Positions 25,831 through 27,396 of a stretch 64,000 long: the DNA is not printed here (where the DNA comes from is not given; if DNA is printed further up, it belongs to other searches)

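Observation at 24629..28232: SAM-I riboswitch and terminator controlling a sulfur-carrier-protein operon with two PLP enzymes (ThrC-like and CysM-like)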

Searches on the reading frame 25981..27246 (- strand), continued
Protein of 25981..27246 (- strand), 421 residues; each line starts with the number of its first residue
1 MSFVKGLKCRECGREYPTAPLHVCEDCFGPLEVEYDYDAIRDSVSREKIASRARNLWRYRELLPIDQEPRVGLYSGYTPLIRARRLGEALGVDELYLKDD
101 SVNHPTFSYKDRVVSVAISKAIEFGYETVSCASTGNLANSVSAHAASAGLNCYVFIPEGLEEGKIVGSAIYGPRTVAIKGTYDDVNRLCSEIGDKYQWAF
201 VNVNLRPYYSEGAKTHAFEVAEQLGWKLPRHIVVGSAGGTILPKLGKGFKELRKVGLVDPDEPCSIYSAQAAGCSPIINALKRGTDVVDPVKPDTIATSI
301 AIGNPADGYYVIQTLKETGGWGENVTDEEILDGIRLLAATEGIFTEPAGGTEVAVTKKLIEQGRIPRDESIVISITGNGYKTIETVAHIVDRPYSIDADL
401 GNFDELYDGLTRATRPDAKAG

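Call 58: find_homologous_proteins(query=P0129, max_evalue=1e-60)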
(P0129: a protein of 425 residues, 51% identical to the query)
Query P0129 (425 aa): 7999 proteins with E <= 1e-60 among 8000 candidates; the best 120 are listed.
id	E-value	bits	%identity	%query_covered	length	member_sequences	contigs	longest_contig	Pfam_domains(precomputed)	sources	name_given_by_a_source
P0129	1.7e-276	934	100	100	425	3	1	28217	PF00291.32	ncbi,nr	ncbi:MAG TPA: threonine synthase [Micromonosporaceae bacterium]|nr:threonine synthase [Micromonospor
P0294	1.3e-247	839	89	100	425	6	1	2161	PF00291.32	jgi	jgi:threonine synthase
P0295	2.5e-246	835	87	100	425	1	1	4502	PF00291.32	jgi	-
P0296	2.6e-246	835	87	100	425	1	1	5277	PF00291.32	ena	-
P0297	4.2e-245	831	88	100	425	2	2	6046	PF00291.32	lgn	-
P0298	1.5e-244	829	87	100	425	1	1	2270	PF00291.32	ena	-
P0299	6.4e-244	827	87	100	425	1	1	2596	PF00291.32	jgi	-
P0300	3.8e-240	815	86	100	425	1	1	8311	PF00291.32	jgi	jgi:threonine synthase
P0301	3.8e-238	808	85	100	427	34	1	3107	PF00291.32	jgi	jgi:threonine synthase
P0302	5.6e-237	804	85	100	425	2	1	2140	PF00291.32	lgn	-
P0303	1.9e-232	789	84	100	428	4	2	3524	PF00291.32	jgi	jgi:threonine synthase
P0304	5.5e-228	775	81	100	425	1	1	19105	PF00291.32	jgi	jgi:threonine synthase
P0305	1.0e-226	771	81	100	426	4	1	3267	PF00291.32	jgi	jgi:threonine synthase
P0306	4.9e-226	768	82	96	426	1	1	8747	PF00291.32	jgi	jgi:threonine synthase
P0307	2.4e-225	766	81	100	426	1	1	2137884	PF00291.32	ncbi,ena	-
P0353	2.8e-220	749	79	100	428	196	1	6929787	PF00291.32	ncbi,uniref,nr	ncbi:threonine synthase [Micromonospora coriariae]|uniref:Threonine synthase n=1 Tax=Micromonospora 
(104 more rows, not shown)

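Call 59: find_encoding_contigs(protein=P0353, flank=8000, max_places=1)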
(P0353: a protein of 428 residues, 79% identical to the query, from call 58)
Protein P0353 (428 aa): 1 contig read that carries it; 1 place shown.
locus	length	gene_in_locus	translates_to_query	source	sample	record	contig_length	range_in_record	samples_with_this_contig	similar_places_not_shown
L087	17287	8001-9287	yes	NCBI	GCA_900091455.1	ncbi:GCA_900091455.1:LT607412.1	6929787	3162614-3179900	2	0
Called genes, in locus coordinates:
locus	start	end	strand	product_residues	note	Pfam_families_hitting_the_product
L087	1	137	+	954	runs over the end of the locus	PF02129:Peptidase_S15, PF12740:PETase, PF00561:Abhydrolase_1, PF01738:DLH (weak), PF12146:Hydrolase_4, PF08530:PepX_C, PF00005:ABC_tran, PF13304:AAA_21 (weak), +1 more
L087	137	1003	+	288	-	PF12679:ABC2_membrane_2, PF12730:ABC2_membrane_4, PF10920:DUF2705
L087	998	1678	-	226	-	PF14016:DUF4232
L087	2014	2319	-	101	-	PF01022:HTH_5, PF12840:HTH_20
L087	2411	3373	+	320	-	PF00892:EamA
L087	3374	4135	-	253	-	-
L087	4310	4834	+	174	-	-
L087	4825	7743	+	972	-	-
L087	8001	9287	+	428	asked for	PF00291:PALP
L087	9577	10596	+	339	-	PF00583:Acetyltransf_1, PF13508:Acetyltransf_7 (faint)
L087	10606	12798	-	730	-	-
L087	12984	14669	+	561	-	PF00171:Aldedh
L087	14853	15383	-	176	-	PF00583:Acetyltransf_1, PF13673:Acetyltransf_10 (weak), PF13508:Acetyltransf_7, PF08445:FR47 (weak)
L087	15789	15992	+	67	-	PF00313:CSD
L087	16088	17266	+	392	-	PF06790:UPF0259 (weak)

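Call 62: search_solved_structures(query=window:25981-27246:-, max_evalue=1e-40, show_alignments=4)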
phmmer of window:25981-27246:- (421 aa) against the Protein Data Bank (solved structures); distinct sequences matched with E-value up to 1e-40: 4.
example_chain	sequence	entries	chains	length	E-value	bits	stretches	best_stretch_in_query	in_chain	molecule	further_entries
2zsj_A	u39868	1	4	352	2.3e-63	217.8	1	57-404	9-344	Threonine synthase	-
6cgq_A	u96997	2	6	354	2.9e-59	204.3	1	56-397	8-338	Threonine synthase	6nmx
1uim_A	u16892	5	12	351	1.3e-58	202.1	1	56-399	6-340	Threonine Synthase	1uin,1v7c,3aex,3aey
2d1f_A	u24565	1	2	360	8.4e-51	176.4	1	58-387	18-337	Threonine synthase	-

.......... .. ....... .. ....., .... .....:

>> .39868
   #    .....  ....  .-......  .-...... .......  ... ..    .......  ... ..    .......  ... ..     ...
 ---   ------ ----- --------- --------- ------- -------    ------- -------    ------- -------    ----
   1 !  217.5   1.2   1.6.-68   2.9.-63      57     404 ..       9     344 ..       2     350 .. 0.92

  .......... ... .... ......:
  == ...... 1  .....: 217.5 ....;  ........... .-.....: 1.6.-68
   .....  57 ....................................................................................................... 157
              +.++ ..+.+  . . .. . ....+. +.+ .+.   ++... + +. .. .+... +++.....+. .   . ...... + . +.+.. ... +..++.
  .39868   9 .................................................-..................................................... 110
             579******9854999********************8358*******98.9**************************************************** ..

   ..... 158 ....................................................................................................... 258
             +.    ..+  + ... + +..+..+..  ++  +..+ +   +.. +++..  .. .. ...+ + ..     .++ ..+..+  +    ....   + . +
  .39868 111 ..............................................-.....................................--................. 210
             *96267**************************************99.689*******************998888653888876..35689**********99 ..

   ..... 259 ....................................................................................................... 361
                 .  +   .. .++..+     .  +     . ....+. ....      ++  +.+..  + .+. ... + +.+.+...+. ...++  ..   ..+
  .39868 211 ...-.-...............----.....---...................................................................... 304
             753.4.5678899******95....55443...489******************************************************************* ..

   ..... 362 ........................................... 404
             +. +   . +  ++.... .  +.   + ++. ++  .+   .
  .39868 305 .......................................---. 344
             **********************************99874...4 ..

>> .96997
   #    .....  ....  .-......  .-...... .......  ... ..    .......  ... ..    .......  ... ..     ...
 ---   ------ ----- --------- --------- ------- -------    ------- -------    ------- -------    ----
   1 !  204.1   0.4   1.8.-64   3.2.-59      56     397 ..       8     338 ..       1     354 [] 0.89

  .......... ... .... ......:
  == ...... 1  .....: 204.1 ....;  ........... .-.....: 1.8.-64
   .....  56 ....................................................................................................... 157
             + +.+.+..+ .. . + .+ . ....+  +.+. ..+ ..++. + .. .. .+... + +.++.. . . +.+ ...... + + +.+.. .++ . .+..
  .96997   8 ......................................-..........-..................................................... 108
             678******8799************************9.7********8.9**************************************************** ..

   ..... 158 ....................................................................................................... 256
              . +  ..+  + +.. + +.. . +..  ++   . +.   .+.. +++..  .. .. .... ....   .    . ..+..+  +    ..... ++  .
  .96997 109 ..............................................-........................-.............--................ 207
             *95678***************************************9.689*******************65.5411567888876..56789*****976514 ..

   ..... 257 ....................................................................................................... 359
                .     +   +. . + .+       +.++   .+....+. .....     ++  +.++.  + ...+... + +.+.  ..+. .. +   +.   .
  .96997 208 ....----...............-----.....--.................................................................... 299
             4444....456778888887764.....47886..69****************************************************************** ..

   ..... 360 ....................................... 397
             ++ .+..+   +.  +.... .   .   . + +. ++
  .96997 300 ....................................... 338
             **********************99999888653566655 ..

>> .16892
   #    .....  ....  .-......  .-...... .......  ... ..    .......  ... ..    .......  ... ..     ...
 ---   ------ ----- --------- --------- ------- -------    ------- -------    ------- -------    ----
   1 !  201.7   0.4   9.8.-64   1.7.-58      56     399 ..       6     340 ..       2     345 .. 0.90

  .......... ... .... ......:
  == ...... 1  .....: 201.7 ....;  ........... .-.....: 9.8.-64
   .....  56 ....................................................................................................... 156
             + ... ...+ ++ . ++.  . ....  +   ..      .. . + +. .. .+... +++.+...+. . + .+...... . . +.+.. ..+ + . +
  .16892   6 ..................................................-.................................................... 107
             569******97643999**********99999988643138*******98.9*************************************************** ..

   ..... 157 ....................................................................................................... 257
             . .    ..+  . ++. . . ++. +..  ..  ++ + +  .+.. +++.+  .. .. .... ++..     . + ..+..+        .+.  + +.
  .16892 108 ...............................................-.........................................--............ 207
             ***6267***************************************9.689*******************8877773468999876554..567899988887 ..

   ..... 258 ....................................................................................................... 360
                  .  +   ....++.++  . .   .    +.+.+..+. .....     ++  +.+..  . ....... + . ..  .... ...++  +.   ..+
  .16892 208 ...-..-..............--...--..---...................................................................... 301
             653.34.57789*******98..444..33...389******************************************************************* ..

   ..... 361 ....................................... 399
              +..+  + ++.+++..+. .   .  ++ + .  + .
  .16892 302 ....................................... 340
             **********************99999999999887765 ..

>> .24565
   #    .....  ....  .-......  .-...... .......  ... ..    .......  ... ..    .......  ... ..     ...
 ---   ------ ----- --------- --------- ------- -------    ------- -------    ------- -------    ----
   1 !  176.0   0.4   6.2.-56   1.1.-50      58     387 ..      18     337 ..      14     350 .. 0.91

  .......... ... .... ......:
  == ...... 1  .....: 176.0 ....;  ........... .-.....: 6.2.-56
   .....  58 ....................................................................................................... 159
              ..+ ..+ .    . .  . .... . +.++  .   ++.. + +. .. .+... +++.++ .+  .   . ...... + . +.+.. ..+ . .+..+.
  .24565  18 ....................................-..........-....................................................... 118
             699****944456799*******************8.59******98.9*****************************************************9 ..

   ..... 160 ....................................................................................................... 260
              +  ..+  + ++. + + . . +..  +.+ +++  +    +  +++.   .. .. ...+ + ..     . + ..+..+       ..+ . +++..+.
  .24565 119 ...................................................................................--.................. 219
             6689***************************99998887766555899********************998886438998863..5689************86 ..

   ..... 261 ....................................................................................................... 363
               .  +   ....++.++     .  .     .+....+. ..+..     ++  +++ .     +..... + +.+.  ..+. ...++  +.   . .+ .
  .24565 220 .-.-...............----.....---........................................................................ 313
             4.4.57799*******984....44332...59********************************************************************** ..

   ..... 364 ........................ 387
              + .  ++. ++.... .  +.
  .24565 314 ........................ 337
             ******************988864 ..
